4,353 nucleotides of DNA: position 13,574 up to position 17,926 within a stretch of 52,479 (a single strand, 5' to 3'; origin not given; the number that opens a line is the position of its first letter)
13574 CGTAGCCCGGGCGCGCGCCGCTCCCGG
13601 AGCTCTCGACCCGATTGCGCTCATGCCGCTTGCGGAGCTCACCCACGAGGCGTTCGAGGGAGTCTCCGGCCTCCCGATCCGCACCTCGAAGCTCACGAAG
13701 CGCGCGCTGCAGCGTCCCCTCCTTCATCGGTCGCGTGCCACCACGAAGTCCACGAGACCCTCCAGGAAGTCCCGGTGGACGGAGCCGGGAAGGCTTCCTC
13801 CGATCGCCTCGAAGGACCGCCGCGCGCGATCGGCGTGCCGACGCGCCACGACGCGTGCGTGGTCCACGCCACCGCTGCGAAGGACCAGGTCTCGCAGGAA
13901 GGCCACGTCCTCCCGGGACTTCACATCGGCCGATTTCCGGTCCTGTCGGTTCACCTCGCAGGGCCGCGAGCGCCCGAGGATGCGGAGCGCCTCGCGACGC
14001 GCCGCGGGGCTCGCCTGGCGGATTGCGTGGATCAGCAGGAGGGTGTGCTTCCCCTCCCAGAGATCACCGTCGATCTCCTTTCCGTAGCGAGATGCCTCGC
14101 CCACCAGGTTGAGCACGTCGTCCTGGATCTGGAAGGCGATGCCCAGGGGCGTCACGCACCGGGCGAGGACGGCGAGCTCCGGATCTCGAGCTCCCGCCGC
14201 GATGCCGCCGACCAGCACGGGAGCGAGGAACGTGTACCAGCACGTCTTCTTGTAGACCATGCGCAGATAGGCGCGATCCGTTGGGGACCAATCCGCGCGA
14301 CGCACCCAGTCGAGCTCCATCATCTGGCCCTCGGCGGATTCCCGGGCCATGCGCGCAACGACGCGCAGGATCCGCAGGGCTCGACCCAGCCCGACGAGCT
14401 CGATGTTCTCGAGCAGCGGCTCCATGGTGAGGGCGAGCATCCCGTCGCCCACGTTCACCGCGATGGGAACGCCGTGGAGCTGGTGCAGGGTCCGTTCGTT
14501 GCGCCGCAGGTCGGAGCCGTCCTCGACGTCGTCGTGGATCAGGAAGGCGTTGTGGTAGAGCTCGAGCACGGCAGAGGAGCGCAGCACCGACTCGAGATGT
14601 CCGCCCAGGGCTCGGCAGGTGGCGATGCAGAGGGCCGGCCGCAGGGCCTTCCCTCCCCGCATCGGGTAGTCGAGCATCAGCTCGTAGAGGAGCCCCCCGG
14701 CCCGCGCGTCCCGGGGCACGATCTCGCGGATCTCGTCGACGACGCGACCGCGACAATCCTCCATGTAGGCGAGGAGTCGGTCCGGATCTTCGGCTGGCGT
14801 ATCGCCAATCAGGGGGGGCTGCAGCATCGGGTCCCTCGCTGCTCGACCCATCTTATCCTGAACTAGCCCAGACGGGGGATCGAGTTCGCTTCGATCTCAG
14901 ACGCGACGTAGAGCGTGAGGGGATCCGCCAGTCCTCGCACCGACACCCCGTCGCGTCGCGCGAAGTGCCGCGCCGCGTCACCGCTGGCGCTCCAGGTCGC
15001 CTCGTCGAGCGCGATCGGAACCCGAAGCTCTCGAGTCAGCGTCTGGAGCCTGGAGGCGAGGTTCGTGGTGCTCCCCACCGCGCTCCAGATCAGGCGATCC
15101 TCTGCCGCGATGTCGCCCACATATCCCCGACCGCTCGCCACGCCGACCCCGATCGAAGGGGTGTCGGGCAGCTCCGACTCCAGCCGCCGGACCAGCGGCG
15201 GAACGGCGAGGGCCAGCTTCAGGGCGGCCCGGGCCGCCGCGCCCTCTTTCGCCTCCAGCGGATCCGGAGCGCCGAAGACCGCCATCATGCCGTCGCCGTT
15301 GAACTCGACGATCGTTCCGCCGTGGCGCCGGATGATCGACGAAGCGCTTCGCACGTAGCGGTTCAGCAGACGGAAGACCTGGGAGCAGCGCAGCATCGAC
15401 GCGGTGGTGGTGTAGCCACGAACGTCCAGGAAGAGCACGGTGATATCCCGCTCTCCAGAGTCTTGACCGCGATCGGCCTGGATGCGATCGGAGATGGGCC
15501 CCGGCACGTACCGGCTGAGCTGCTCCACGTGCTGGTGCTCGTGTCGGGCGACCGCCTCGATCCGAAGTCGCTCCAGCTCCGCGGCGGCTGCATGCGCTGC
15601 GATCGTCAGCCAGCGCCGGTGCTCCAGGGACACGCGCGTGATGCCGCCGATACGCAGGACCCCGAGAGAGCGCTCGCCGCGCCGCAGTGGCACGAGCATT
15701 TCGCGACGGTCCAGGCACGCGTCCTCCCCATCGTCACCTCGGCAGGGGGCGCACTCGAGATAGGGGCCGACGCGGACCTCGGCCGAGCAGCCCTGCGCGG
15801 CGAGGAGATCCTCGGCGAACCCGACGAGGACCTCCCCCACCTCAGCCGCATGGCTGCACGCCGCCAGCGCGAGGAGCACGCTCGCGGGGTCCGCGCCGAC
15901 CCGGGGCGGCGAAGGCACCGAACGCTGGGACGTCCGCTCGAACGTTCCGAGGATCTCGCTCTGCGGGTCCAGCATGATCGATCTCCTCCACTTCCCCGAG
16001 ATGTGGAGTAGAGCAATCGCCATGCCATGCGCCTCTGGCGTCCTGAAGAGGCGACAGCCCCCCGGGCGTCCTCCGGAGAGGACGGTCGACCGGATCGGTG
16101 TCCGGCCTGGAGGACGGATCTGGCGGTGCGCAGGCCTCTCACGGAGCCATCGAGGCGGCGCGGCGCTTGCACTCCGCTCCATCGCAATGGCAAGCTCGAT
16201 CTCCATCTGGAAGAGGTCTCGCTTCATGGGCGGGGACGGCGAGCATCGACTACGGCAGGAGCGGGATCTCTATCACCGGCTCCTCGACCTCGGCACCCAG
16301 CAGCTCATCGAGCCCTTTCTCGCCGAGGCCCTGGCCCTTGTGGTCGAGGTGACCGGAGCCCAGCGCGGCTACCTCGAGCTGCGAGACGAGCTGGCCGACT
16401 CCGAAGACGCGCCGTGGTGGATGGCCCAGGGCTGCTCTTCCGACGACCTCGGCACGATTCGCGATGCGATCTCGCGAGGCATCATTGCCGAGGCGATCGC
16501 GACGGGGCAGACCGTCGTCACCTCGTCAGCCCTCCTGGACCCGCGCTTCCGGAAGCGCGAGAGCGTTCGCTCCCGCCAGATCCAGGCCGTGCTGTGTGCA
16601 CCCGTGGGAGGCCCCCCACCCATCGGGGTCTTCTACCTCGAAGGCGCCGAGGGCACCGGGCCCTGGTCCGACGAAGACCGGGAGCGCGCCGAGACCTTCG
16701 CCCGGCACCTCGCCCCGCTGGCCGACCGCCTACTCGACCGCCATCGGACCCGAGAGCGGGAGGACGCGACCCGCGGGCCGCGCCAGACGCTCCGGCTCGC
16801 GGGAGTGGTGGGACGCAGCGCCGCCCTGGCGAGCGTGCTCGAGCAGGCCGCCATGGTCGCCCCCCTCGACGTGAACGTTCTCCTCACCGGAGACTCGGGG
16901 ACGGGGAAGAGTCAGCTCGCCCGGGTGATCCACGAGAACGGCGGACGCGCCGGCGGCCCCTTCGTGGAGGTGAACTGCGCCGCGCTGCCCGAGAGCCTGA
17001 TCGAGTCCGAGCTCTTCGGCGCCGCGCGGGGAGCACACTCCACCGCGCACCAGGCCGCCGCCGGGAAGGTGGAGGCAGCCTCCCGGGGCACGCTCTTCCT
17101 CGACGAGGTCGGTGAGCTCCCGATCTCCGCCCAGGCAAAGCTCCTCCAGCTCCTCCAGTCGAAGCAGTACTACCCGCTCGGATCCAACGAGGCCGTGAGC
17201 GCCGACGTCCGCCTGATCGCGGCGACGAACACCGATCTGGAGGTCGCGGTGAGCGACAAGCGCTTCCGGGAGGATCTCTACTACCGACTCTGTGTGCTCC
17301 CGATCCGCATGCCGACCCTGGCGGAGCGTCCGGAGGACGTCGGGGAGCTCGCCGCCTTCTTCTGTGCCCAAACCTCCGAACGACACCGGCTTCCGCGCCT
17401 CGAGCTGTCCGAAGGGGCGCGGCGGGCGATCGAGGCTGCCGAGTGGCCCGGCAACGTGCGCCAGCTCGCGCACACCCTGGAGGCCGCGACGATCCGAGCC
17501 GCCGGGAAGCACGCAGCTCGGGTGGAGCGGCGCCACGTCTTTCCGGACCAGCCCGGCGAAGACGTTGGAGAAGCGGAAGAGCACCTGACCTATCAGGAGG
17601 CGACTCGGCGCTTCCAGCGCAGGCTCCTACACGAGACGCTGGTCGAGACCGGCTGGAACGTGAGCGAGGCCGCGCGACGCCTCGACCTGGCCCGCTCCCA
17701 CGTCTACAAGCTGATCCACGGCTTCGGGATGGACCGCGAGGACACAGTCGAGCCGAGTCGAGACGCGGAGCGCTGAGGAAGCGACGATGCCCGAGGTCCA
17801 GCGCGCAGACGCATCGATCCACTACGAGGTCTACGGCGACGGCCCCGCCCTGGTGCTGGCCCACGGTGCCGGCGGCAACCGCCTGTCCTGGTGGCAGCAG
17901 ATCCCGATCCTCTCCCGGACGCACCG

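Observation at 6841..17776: Sigma-54-promoted, translationally coupled 7-gene unit linking a cyclase, a prenyl-diphosphate synthase, lipid-handling proteins and a giant flavoprotein: candidate undescribed isoprenoid-lipid system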

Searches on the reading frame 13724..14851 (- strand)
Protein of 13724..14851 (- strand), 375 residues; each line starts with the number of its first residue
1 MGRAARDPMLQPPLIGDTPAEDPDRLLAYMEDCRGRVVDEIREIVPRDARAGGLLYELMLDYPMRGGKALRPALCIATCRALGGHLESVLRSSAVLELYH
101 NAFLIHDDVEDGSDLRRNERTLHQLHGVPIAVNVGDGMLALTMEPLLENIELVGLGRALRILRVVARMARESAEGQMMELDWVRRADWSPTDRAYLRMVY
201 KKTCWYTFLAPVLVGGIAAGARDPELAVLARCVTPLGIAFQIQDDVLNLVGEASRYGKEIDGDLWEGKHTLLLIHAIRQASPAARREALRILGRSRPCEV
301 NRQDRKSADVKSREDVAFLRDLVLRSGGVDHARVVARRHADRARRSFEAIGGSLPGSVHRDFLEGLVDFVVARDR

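Call 5: search_protein_families(library=pfam, proteins=[window:13724-14851:-], max_evalue=0.01)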
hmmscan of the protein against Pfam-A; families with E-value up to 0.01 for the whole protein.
window:13724-14851:- (375 aa): 1 family
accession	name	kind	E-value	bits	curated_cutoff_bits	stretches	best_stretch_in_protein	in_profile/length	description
PF00348.22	polyprenyl_synt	-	3.5e-60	203.8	27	1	58-296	6-238/251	Polyprenyl synthetase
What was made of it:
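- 13724..14851 (-): g2: short-chain trans-isoprenyl diphosphate synthase, GGPP-synthase-like (375 aa). Pfam polyprenyl_synt 3.5e-60 (call 5).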

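Call 6: search_protein_families(library=ncbifam, proteins=[window:13724-14851:-], max_evalue=1)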
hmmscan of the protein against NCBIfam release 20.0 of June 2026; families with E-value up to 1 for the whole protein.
window:13724-14851:- (375 aa): 16 families
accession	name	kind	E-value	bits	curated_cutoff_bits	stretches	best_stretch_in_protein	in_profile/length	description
NF041169.1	f2_encap_cargo4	exception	2e-54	185.1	450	1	64-374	47-333/334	family 2 encapsulin nanocompartment cargo protein polyprenyl transferase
NF040698.1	IdsA_Meth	equivalog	2e-50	171.9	468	1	31-374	12-327/328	short chain isoprenyl diphosphate synthase IdsA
NF041003.1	GGPP_syn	equivalog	8.2e-44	150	500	1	29-301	5-271/326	geranylgeranyl diphosphate synthase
NF045685.1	GGPPSynCrtE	equivalog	8.6e-33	113.6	460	1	29-284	6-260/293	geranylgeranyl diphosphate synthase CrtE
NF045485.1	FPPsyn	subfamily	9.6e-33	113.5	275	1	36-284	7-255/288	farnesyl diphosphate synthase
NF042417.1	NPPPS_Mycobact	equivalog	2.9e-30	105.5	600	1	50-373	39-333/335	nonaprenyl/(2E,6E)-farnesyl/geranylgeranyl diphosphat synthase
NF008140.0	PRK10888.1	equivalog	3e-30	105.6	412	1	66-285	43-252/323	octaprenyl diphosphate synthase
NF045549.1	GGPPsyn_IdsB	equivalog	1.1e-28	100.4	475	1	65-375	63-346/346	geranylgeranyl diphosphate synthase IdsB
NF040789.2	gerfarn_diphsyn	equivalog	2.1e-27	96.2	560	1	88-374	83-344/345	geranylfarnesyl diphosphate synthase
TIGR02748.1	GerC3_HepT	equivalog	1.7e-26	93.1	456.55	1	64-348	40-296/319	heptaprenyl diphosphate synthase component II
TIGR02749.1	prenyl_cyano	equivalog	8.6e-25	87.4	383.2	1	66-373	43-320/322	solanesyl diphosphate synthase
NF042416.1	GFPPS_Mycobact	equivalog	1.1e-24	87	600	1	59-284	34-274/350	bifunctional (2E,6E)-farnesyl/geranyl diphosphate synthase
NF045628.1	HxpDPsynlarge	equivalog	2.9e-21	75.8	500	1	65-364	33-300/311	hexaprenyl-diphosphate synthase large subunit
NF007877.0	PRK10581.1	equivalog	6e-21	74.9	321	1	57-284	34-263/299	(2E,6E)-farnesyl diphosphate synthase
NF040627.1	GFPS_Meth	equivalog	4.1e-14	52.7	600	1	65-250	38-211/285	geranylfarnesyl diphosphate synthase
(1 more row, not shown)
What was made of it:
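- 13724..14851 (-): NCBIfam hits are to short-chain and GGPP synthases, all below their cut-offs (call 6).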

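Call 89: search_solved_structures(query=window:13724-14851:-, max_evalue=1e-20, show_alignments=1)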
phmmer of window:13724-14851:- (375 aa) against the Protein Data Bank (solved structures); distinct sequences matched with E-value up to 1e-20: 46.
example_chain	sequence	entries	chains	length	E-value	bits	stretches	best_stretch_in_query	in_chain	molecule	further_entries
1wmw_A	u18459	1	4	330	9.5e-47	162.6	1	54-373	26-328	geranylgeranyl diphosphate synthetase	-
1wy0_A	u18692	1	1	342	3.1e-42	147.7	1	26-374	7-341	geranylgeranyl pyrophosphate synthetase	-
5jfq_A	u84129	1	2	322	1.3e-32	116.1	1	34-374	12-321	Geranylgeranyl Pyrophosphate Synthetase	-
4jxn_A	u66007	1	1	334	4.3e-31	111.1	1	22-373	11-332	Octaprenyl-diphosphate synthase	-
3oyr_A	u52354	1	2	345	8.3e-31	110.1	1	64-373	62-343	Trans-isoprenyl diphosphate synthase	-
6kd7_A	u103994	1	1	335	8.6e-30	106.8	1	39-281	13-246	Polyprenyl synthetase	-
5ze6_A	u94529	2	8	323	2.6e-28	101.9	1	64-285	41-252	Octaprenyl diphosphate synthase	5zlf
7mxz_AAA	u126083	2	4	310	2.7e-28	101.9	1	54-272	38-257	Geranylgeranyl pyrophosphate synthase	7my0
3wjk_A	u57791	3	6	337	2.8e-28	101.8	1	64-284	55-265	Octaprenyl diphosphate synthase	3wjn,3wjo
7my1_AAA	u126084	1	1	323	2.9e-28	101.8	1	54-272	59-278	Geranylgeranyl pyrophosphate synthase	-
5xn5_A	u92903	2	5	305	3.5e-27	98.2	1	28-274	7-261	Os07g0580900 protein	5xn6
3nf2_A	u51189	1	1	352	7.3e-27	97.2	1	66-375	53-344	Putative polyprenyl synthetase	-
7my6_A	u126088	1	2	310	1.5e-26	96.1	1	27-271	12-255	Farnesyl-diphosphate synthase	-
7my7_AAA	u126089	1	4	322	1.9e-26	95.8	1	27-271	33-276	Farnesyl-diphosphate synthase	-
6sxl_A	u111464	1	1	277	3.8e-26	94.8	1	55-256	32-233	Geranylgeranyl pyrophosphate synthase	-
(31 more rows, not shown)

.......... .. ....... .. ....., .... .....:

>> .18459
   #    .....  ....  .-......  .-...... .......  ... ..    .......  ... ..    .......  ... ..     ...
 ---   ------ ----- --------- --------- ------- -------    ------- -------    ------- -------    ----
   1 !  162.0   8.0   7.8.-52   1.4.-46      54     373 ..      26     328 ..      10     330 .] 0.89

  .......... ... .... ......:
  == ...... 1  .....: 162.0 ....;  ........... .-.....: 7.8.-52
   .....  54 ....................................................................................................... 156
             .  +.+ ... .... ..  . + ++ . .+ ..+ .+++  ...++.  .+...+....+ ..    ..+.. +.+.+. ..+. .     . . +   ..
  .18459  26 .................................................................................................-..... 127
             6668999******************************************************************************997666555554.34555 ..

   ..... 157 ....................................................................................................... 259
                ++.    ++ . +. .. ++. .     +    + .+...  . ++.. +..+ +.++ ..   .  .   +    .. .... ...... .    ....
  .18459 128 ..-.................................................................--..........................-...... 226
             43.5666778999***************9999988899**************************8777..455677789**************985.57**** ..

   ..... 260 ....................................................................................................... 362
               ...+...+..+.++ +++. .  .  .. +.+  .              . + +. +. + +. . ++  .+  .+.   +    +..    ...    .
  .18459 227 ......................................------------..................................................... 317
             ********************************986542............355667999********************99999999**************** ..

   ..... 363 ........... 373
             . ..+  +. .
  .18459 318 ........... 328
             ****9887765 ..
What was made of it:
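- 13724..14851 (-): Best solved relatives are the GGPP synthases 1wmw (9.5e-47, which shares the DDVLN second motif) and 1wy0 (call 89).
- On Trans-isoprenyl diphosphate synthase, short-chain (GGPP/FPP synthase): DDVLN is shared with T. thermophilus GGPP synthase 1wmw (call 89).
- The synthase's best solved relatives are GGPP synthases (call 89). The synthase is GGPP-synthase-like (call 89).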

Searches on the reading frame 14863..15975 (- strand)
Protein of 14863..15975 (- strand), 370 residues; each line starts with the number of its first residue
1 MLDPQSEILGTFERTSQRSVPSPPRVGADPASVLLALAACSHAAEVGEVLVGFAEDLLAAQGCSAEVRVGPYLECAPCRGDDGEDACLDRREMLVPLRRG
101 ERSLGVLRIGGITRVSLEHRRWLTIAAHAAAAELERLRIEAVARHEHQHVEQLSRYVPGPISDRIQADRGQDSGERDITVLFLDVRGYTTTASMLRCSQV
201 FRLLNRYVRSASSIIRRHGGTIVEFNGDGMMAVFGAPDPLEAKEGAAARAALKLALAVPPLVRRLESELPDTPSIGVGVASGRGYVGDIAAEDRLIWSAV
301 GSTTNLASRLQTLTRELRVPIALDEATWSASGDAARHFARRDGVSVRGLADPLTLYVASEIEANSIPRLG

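Call 5: search_protein_families(library=pfam, proteins=[window:14863-15975:-], max_evalue=0.01)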
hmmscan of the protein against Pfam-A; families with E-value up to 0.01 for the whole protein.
window:14863-15975:- (370 aa): 2 families
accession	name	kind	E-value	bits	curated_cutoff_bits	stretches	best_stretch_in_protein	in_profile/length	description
PF00211.25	Guanylate_cyc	-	5.8e-14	52.5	21.9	1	176-356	7-179/183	Adenylate and Guanylate cyclase catalytic domain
PF13185.12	GAF_2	-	0.0051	17.5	28.6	0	77-132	76-133/136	GAF domain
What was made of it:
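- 14863..15975 (-): g1: class III nucleotide cyclase with an N-terminal sensor region (370 aa); lineage-specific first cistron. Pfam Guanylate_cyc 5.8e-14; GAF_2 only E = 0.005 (call 5).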

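Call 6: search_protein_families(library=ncbifam, proteins=[window:14863-15975:-], max_evalue=1)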
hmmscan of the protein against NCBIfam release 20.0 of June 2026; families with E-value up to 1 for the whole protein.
window:14863-15975:- (370 aa): 2 families
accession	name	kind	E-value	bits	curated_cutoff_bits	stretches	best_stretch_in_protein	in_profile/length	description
TIGR03903.1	TOMM_kin_cyc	equivalog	7.6e-05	20.7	705.75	1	154-317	264-424/1267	TOMM system kinase/cyclase fusion protein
NF058673.1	LipAdnlyCyLipJMY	equivalog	0.00011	21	800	1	161-239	278-357/449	bifunctional lipase/adenylate cyclase LipJ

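Call 38: search_solved_structures(query=window:14863-15975:-, max_evalue=0.001, show_alignments=3)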
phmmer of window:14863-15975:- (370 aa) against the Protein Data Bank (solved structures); distinct sequences matched with E-value up to 0.001: 35.
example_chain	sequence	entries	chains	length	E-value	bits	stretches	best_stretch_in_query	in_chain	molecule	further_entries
2w01_A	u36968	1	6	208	1.6e-23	86.6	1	174-357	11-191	ADENYLATE CYCLASE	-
6fht_A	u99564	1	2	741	5.8e-22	81.5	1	174-357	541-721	Bacteriophytochrome,Adenylate cyclase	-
3r5g_A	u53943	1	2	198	1.4e-19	73.7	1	175-357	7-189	CyaB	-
1wc1_A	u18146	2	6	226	5.8e-15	58.5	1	175-353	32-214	ADENYLATE CYCLASE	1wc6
1wc0_A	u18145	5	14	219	9.5e-15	57.8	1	175-353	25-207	ADENYLATE CYCLASE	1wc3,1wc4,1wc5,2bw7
5o5k_A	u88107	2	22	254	8.4e-14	54.7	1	136-323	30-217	Adenylate cyclase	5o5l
7yz9_A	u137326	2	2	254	4.4e-13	52.3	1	135-320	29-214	Adenylate cyclase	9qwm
7yzi_A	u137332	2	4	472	1.7e-12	50.4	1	135-320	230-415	Adenylate cyclase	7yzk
4p2x_A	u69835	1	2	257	8.6e-12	48.1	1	135-320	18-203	Adenylate cyclase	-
5x4t_A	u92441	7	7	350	1.2e-11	47.6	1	179-327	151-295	Photoactivated adenylyl cyclase | Family 3 adenylate cyclase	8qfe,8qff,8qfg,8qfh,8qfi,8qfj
9f1z_A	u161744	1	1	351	1.2e-11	47.6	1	179-327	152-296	Family 3 adenylate cyclase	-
5x4u_A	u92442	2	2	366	1.3e-11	47.5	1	179-327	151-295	Photoactivated adenylyl cyclase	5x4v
4yus_A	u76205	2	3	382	1.3e-11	47.4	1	179-327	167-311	Family 3 adenylate cyclase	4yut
9f1w_A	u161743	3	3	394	1.5e-11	47.3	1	179-327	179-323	Family 3 adenylate cyclase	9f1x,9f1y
5mbg_A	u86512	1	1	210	1.5e-11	47.2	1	180-360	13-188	Beta subunit of photoactivated adenylyl cyclase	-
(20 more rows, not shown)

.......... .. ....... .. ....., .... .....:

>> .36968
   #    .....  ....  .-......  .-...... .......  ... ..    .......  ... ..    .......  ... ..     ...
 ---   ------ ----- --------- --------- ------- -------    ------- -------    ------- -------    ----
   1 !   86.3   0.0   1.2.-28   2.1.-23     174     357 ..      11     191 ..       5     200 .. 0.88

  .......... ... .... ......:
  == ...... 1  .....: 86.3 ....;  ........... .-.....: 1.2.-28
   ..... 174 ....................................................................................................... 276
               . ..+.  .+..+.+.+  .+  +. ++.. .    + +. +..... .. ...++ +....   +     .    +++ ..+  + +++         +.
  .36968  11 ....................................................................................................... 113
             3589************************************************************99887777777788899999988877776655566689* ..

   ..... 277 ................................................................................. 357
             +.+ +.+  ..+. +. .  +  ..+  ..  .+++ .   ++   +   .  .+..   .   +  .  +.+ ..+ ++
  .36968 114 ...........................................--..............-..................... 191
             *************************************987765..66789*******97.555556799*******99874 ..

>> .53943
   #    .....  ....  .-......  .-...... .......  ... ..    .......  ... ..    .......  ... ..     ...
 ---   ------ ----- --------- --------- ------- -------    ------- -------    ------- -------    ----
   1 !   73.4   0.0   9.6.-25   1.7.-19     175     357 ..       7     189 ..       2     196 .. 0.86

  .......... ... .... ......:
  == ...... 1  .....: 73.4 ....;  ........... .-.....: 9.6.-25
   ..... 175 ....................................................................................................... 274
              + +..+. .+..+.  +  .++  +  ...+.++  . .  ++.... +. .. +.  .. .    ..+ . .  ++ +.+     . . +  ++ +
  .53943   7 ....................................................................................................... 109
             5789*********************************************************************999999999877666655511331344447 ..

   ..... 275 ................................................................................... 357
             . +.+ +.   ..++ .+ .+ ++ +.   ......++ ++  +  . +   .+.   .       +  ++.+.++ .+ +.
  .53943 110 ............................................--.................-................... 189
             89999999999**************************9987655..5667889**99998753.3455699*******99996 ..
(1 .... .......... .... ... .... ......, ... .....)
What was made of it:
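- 14863..15975 (-): Best solved relative is 2w01 (1.6e-23), and g1 shares its Glu in tivEFnGDG (call 38).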

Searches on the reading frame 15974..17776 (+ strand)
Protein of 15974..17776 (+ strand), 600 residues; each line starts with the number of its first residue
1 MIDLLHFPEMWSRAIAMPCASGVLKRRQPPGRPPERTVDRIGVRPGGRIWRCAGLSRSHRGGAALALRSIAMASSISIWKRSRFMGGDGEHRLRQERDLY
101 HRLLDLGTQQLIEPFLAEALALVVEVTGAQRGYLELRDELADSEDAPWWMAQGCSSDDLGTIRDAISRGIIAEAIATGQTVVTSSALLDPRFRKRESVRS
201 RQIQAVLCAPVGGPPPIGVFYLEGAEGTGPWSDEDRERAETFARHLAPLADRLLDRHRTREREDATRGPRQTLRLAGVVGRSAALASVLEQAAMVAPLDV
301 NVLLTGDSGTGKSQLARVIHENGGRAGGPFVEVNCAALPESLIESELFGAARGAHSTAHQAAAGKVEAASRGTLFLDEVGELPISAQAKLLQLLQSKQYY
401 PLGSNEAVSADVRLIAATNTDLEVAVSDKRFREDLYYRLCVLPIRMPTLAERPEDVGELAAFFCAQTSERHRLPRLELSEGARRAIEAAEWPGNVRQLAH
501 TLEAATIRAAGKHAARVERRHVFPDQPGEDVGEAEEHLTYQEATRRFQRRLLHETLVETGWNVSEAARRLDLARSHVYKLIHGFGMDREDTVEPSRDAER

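Call 5: search_protein_families(library=pfam, proteins=[window:15974-17776:+], max_evalue=0.01)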
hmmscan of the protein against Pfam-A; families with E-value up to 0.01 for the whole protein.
window:15974-17776:+ (600 aa): 15 families
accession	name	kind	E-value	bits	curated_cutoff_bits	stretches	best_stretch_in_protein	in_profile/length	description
PF00158.32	Sigma54_activat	-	1.4e-62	210.8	20.2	1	279-444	2-167/168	Sigma-54 interaction domain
PF14532.12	Sigma54_activ_2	-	1.6e-18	67.7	25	1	279-449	1-138/138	Sigma-54 interaction domain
PF01590.32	GAF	-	6e-13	49.9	22.4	1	113-247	3-130/133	GAF domain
PF25601.1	AAA_lid_14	-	2.3e-12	47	27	1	451-512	2-63/87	AAA+ ATPase lid domain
PF07728.20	AAA_5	-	3.4e-10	40.5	22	1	301-424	1-128/139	AAA domain (dynein-related subfamily)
PF13185.12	GAF_2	-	7e-10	39.7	28.6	1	115-247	7-132/136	GAF domain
PF00004.35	AAA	-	4e-07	31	21.2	1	302-420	1-110/131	ATPase family associated with various cellular activities (AAA)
PF13191.12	AAA_16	-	5.1e-07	30.8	32.6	1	279-395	3-121/167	AAA ATPase domain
PF02954.25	HTH_8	-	5e-06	26.6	22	1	545-578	3-36/42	Bacterial regulatory protein, Fis family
PF01078.27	Mg_chelatase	-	1.3e-05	25.2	20.3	0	359-419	95-157/207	Magnesium chelatase, subunit ChlI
PF13384.12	HTH_23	-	0.00016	21.8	24.6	1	556-584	13-41/50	Homeodomain-like domain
PF13551.12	HTH_29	-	0.00023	21.6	28.1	1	556-586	7-38/64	Winged helix-turn helix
PF00493.29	MCM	-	0.0039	16.8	23.3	1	299-392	57-143/224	MCM P-loop domain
PF13518.12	HTH_28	-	0.008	16.7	25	0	559-585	11-37/52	Helix-turn-helix domain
PF05673.19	DUF815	-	0.0084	15.7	23.8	0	300-336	54-90/249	Protein of unknown function (DUF815)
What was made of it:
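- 16226..17776 (+): Divergent GAF-AAA+-HTH enhancer-binding protein; probable start at the ATG at 16226. Sigma54_activat 1.4e-62, GAF 6e-13, HTH_8 5e-6 (call 5).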
